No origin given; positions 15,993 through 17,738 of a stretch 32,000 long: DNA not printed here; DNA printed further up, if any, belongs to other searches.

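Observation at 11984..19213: Four RepA/ParA-like units; the two full-length copies are ATPase-dead but keep long open frames, and there is no repB or repC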

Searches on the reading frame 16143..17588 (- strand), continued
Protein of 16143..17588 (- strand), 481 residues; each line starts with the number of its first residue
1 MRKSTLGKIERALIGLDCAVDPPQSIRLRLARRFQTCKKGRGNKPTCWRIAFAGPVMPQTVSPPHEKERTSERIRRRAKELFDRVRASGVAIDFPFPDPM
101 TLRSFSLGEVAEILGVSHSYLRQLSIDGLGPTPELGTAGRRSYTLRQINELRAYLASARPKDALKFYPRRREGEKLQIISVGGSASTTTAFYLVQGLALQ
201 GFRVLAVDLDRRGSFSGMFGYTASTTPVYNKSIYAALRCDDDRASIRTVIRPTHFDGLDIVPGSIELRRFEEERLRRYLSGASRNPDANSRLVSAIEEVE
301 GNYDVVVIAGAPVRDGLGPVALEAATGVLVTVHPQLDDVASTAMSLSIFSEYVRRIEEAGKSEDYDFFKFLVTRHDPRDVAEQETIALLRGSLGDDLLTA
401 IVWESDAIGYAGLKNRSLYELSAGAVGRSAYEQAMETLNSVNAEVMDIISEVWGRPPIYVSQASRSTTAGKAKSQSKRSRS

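Call 35: get_annotated_region(hit=H41, flank=10000)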
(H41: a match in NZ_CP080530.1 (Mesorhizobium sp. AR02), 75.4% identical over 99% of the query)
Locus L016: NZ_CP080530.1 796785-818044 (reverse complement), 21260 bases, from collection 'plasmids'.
description: Mesorhizobium sp. AR02 plasmid pMspAR02c, complete sequence
organism: Mesorhizobium sp. AR02 (NCBI taxid 2865837)
taxonomy: Bacteria; Pseudomonadota; Alphaproteobacteria; Hyphomicrobiales; Phyllobacteriaceae; Mesorhizobium; Mesorhizobium sp. AR02
host: -; source: Oxytropis sp.,Cell culture,root nodule; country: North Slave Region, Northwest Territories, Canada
typing (MOB-suite, as given by PLSDB): conjugative; relaxase MOBP,MOBP,MOBP; mating-pair formation MPF_T
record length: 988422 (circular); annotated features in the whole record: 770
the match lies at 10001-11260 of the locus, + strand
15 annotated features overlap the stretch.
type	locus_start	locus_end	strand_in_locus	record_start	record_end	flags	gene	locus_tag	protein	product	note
CDS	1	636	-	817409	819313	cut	-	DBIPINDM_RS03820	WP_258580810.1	hypothetical protein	-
CDS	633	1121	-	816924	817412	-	-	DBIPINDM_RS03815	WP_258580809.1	ABC-three component system middle component 2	-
CDS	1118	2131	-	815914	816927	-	-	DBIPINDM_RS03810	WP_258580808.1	ABC-three component system protein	-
CDS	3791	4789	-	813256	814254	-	-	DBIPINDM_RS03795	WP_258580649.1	site-specific integrase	-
CDS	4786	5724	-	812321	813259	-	-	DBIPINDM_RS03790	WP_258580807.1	tyrosine-type recombinase/integrase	GO:0015074 - DNA integration [Evidence IEA]; GO:0006310 - DNA recombination [Evidence IEA]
CDS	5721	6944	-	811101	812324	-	-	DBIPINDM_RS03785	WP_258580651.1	site-specific integrase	GO:0015074 - DNA integration [Evidence IEA]; GO:0006310 - DNA recombination [Evidence IEA]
CDS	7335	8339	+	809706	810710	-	-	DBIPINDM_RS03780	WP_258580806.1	site-specific integrase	-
CDS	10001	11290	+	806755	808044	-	repA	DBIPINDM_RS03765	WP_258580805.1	plasmid partitioning protein RepA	-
CDS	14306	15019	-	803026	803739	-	-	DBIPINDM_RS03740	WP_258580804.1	GntR family transcriptional regulator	-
CDS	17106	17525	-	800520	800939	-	-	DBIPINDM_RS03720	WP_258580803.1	DUF2442 domain-containing protein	-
CDS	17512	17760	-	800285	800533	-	-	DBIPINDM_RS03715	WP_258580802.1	DUF4160 domain-containing protein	-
CDS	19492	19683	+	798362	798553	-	-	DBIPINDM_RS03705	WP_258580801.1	hypothetical protein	-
CDS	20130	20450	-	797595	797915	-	-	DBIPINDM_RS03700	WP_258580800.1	hypothetical protein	-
CDS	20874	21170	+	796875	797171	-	groES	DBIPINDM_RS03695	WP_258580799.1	co-chaperone GroES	GO:0006457 - protein folding [Evidence IEA]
CDS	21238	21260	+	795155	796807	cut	groL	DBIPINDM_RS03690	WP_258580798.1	chaperonin GroEL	GO:0006457 - protein folding [Evidence IEA]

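Call 36: get_annotated_region(hit=H49, flank=8000)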
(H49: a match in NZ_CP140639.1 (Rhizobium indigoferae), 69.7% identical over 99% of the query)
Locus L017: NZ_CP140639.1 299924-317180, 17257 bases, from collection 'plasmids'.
description: Rhizobium indigoferae strain CIP 108029 plasmid pRinCIP108029a, complete sequence
organism: Rhizobium indigoferae (NCBI taxid 158891)
taxonomy: Bacteria; Pseudomonadota; Alphaproteobacteria; Hyphomicrobiales; Rhizobiaceae; Rhizobium; Rhizobium indigoferae
host: -; source: Indigofera amblyantha,Pure culture; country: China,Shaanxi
typing (MOB-suite, as given by PLSDB): conjugative; replicon rep_cluster_471; relaxase MOBQ; mating-pair formation MPF_T
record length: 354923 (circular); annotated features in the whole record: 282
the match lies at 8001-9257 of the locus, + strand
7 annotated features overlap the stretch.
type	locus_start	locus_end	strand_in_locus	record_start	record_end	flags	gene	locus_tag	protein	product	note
CDS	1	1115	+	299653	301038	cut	-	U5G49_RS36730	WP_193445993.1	NAD(P)/FAD-dependent oxidoreductase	-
CDS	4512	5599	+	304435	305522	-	-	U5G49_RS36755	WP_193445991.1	IS3 family transposase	-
CDS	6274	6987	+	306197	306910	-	-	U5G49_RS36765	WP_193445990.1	GntR family transcriptional regulator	GO:0006355 - regulation of DNA-templated transcription [Evidence IEA]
CDS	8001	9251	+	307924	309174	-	repA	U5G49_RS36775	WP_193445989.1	plasmid partitioning protein RepA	-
CDS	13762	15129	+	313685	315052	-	-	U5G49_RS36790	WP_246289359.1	AAA family ATPase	-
CDS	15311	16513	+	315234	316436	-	-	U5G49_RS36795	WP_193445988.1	cytochrome P450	-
CDS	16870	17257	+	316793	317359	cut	-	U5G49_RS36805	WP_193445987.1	nuclear transport factor 2 family protein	-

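Call 46: search_solved_structures(query=A2, max_evalue=0.00001, show_alignments=2)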
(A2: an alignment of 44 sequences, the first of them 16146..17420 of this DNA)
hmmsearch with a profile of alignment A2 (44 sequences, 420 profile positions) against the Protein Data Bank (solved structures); distinct sequences matched with E-value up to 0.00001: 12.
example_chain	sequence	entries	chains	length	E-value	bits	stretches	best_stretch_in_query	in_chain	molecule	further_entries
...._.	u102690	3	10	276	1.7e-13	53.1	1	121-295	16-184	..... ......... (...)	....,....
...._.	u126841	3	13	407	2.9e-13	52.3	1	109-382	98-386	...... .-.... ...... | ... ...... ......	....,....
8jmj_A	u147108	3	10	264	2.2e-12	49.4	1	122-295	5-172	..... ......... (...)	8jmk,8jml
8ray_B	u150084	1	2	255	4.8e-11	45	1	127-343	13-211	ParA family protein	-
1wcv_1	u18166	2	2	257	3.8e-10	42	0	241-346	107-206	SEGREGATION PROTEIN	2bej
2bek_A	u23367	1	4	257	4.3e-09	38.5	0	241-346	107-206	SEGREGATION PROTEIN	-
3ez9_A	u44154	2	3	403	4.6e-09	38.5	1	132-304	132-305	ParA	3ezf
4pfs_A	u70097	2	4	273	4.4e-08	35.2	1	126-295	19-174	Cobyrinic Acid a,c-diamide synthase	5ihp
5if9_A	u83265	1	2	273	4.8e-08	35.1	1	126-295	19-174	Cobyrinic Acid a,c-diamide synthase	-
3ez7_A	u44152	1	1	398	3.4e-07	32.3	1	122-305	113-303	Plasmid partition protein A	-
3ez2_A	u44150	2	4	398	1.4e-06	30.2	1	141-305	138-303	Plasmid partition protein A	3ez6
6riq_C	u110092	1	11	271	3.6e-06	28.9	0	239-359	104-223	Site-determining protein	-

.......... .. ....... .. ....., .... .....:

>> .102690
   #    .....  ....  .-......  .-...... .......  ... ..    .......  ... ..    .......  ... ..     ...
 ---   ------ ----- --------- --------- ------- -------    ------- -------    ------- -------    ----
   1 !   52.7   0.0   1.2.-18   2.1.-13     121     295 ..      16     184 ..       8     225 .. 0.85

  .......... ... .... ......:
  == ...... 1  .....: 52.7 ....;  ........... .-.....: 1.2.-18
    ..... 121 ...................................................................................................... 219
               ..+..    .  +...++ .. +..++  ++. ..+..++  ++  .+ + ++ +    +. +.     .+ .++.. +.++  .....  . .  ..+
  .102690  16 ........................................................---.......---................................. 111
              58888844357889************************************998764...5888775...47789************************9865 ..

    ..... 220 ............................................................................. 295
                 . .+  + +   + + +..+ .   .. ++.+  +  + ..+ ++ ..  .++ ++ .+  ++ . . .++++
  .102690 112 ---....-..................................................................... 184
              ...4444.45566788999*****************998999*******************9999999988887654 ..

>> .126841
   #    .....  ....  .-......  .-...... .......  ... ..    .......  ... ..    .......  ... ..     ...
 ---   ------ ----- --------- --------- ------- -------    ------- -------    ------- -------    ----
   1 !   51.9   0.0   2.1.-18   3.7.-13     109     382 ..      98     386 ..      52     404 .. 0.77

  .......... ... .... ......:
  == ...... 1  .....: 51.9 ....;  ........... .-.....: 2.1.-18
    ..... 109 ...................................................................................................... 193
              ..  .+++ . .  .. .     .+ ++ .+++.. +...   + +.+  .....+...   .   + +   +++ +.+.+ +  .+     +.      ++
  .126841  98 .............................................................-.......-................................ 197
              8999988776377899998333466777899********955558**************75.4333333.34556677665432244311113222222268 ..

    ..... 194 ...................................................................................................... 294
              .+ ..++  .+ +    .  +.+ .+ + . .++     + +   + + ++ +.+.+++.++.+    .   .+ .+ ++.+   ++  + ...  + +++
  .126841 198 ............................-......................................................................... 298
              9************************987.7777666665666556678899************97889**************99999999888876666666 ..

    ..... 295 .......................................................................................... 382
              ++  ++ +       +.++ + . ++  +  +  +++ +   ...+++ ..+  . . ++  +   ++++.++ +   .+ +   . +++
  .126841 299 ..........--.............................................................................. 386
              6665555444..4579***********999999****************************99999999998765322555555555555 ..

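Call 53: predict_structure(alignment_id=A2)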
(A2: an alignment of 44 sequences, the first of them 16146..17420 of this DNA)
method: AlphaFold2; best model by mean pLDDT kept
length: 425 residues; sequences in the alignment: 44
mean_pLDDT: 69.9   pTM: 0.73
mean pLDDT of the five models: 69.9, 65.5, 62.9, 62.4, 61.9
residues with pLDDT >= 90: 30; 70-90: 221; 50-70: 106; < 50: 68
segments of 3 or more residues with pLDDT < 50: 1-9, 35-51, 79-84, 86-88, 227-230, 348-350, 369-371, 405-425
pLDDT, mean of each block of 10 residues (from residue 1): 39 82 84 51 35 51 61 55 47 67 71 85 84 83 87 85 68 80 84 84 88 79 58 79 92 72 82 86 83 81 75 80 76 79 60 57 52 57 75 85 50 28 29
secondary structure, 60 per line:
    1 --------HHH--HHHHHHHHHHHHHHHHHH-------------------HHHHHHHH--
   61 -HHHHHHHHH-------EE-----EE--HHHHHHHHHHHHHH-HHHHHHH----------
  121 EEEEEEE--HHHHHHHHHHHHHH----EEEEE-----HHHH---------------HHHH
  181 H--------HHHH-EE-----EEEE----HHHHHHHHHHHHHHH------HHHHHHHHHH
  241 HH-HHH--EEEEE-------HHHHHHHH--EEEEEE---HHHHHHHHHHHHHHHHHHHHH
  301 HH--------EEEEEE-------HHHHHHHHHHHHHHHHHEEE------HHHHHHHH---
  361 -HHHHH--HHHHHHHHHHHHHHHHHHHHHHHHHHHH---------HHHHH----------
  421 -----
elements in order: H14-31 H51-58 H62-70 H89-102 H104-110 E121-127 H130-143 E148-152 H158-161 H177-181 H190-193 E202-205 H210-224 H231-242 E249-253 H261-268 E271-276 H280-302 E311-316 H324-340 E341-343 H350-357 H362-366 H369-396 H406-410

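Call 56: fold_search(model_id=the predicted structure, library=pdb)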
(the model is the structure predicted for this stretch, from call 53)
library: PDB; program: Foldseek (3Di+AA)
matches with E <= 10: 1232; with E <= 0.001: 213
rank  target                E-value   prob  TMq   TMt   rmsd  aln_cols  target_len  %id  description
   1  8ray_A                9.2e-14  1.00  0.49  0.78   3.9       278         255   22  ParA in complex with ATP (released 2025-03-26)
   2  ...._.                3.7e-13  1.00  0.49  0.76   3.9       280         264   22  Structure of Helicobacter pylori Soj protein (released 2019-02-13)
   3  9a6n_A                3.9e-13  1.00  0.51  0.81   3.5       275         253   23  Integrative model of SOJ-NRDR by crosslinking MS and deep learning (released 2024-09-18)
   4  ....                  4.5e-13  1.00  0.61  0.66   9.7       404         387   18  Vibiro cholerae ParA2 (released 2021-05-19)
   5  8jml_B                4.8e-13  1.00  0.48  0.73   4.5       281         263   22  Structure of Helicobacter pylori Soj protein mutant, D41A (released 2024-05-29)
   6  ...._B                6.6e-13  1.00  0.62  0.65   9.7       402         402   18  Vibrio cholerae ParA2-ADP (released 2021-07-21)
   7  8jmj_A                1.1e-12  1.00  0.47  0.73   4.4       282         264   22  Structure of Helicobacter pylori Soj-DNA-Spo0J complex (released 2024-05-29)
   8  8ray_B                2.9e-12  1.00  0.49  0.80   3.8       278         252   21  ParA in complex with ATP (released 2025-03-26)
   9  3ez2_A                2.9e-12  1.00  0.59  0.64  12.5       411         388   14  Partition protein-ADP complex (released 2009-06-02)
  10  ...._A                4.7e-12  1.00  0.61  0.65  10.2       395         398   18  Vibrio cholerae ParA2-ADP (released 2021-07-21)
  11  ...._C                5.2e-12  1.00  0.62  0.65   9.8       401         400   18  Vibrio cholerae ParA2-ADP (released 2021-07-21)
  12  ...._D                5.2e-12  1.00  0.60  0.63  10.3       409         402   18  Vibrio cholerae ParA2-ADP (released 2021-07-21)
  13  1wcv                  6.4e-12  1.00  0.48  0.79   3.9       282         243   26  Structure of the bacterial chromosome segregation protein Soj (released 2005-01-12)
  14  3ez2_B                8.4e-12  1.00  0.60  0.64  13.0       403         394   16  Partition protein-ADP complex (released 2009-06-02)
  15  2bek_A                3.0e-11  1.00  0.46  0.75   4.7       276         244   23  Structure of the bacterial chromosome segregation protein Soj (released 2005-01-12)
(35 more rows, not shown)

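Call 76: list_cluster_members(proteins=[P0001, P0012])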
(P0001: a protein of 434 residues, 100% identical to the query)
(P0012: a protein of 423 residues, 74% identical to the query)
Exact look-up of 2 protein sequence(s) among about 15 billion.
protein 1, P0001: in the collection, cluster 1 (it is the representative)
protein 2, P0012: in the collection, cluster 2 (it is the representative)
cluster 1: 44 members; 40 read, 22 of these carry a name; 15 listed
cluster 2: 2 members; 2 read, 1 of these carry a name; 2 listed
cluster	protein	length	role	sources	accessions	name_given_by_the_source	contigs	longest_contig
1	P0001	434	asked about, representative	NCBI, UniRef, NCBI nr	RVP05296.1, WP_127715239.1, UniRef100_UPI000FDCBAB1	plasmid partitioning protein RepA [Sinorhizobium meliloti] | plasmid partitioning protein RepA n=2 Tax=Rhizobium meliloti TaxID=382 RepID=UPI000FDCBAB1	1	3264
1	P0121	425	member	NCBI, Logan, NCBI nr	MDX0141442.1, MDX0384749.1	plasmid partitioning protein RepA [Sinorhizobium meliloti]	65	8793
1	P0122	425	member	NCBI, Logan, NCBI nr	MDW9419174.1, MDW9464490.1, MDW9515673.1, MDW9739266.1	plasmid partitioning protein RepA [Sinorhizobium meliloti]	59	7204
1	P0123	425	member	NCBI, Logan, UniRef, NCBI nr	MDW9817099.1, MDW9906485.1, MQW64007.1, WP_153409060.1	plasmid partitioning protein RepA [Sinorhizobium meliloti] | plasmid partitioning protein RepA n=1 Tax=Rhizobium meliloti TaxID=382 RepID=UPI001295785F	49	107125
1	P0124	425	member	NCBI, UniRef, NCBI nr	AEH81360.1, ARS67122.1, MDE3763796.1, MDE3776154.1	plasmid partitioning protein RepA [Sinorhizobium meliloti] | Replication protein RepA n=1 Tax=Sinorhizobium meliloti (strain SM11) TaxID=707241 ...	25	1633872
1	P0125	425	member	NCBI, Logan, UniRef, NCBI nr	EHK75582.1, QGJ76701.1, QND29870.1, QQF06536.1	plasmid partitioning protein RepA [Sinorhizobium meliloti] | Putative replication protein RepA n=1 Tax=Sinorhizobium meliloti CCNWSX0020 TaxID=1107881 ...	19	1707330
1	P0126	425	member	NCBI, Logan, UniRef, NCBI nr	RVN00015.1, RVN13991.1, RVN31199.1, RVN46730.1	plasmid partitioning protein RepA [Sinorhizobium meliloti] | plasmid partitioning protein RepA n=1 Tax=Rhizobium meliloti TaxID=382 RepID=UPI000FD3D762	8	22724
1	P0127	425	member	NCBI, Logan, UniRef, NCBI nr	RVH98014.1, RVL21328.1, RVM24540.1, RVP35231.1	AAA family ATPase [Sinorhizobium meliloti] | AAA family ATPase n=1 Tax=Rhizobium meliloti TaxID=382 RepID=UPI000FD4E650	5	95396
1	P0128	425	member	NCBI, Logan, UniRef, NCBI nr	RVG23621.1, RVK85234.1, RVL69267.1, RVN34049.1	plasmid partitioning protein RepA [Sinorhizobium meliloti] | plasmid partitioning protein RepA n=1 Tax=Rhizobium meliloti TaxID=382 RepID=UPI000FDAB38E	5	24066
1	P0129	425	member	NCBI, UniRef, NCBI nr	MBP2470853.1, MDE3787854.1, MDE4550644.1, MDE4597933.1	chromosome partitioning protein [Sinorhizobium meliloti] | plasmid partitioning protein RepA n=1 Tax=Rhizobium meliloti TaxID=382 RepID=UPI0012977FD0 | plasmid partitioning protein RepA [Sinorhizobium meliloti]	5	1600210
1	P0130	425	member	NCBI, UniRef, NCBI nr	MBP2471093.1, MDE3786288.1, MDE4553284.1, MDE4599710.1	chromosome partitioning protein [Sinorhizobium meliloti] | plasmid partitioning protein RepA n=1 Tax=Rhizobium meliloti TaxID=382 RepID=UPI001AE72086 | plasmid partitioning protein RepA [Sinorhizobium meliloti]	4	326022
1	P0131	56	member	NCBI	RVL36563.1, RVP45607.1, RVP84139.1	plasmid partitioning protein RepA, partial [Sinorhizobium meliloti]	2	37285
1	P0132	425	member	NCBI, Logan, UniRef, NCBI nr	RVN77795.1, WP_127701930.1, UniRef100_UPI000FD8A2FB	plasmid partitioning protein RepA [Sinorhizobium meliloti] | plasmid partitioning protein RepA n=1 Tax=Rhizobium meliloti TaxID=382 RepID=UPI000FD8A2FB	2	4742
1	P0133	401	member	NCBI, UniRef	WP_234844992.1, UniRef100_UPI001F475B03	AAA family ATPase, partial [Sinorhizobium meliloti] | AAA family ATPase n=2 Tax=Rhizobium meliloti TaxID=382 RepID=UPI001F475B03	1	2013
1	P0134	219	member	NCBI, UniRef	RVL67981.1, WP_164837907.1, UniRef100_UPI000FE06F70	plasmid partitioning protein RepA, partial [Sinorhizobium meliloti] | AAA family ATPase n=1 Tax=Rhizobium meliloti TaxID=382 RepID=UPI000FE06F70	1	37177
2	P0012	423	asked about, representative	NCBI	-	-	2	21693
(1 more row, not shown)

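Call 80: search_protein_families(library=padloc, proteins=[window:16146-17420:-], max_evalue=0.001)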
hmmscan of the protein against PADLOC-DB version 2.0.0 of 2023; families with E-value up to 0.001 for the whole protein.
window:16146-17420:- (425 aa): 1 family
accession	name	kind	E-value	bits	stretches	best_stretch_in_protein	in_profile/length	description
PDLC04133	mad1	-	0.00018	19.8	1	48-97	5-52/60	mads_1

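Call 81: search_protein_representatives(alignment_id=A2)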
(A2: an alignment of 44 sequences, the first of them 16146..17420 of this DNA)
Query: 44 sequences, 420 profile positions. Proteins with E-value up to 0.001 (for the whole library): 10525; up to 1e-10: 1506; up to 1e-30: 200. The best 150 are listed.
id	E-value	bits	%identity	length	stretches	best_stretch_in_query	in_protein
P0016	2.8e-235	796.9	-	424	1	1-420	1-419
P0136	1.5e-109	382.7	-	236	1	34-246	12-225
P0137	3.9e-101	355.0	-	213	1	63-245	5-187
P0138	6.3e-97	341.1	-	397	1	35-400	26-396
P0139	1.6e-92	326.6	-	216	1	15-194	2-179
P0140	1.3e-89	317.0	-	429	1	40-400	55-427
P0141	7.3e-85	301.4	-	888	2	22-395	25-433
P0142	5.9e-84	298.4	-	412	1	38-400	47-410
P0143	9.1e-81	287.9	-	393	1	21-400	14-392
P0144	7.4e-80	284.9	-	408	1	20-401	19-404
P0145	1.7e-78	280.4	-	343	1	10-330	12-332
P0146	5.2e-78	278.8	-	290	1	126-400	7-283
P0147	3.0e-77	276.3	-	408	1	40-399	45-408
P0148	4.9e-77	275.6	-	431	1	22-400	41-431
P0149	1.0e-76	274.5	-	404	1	24-400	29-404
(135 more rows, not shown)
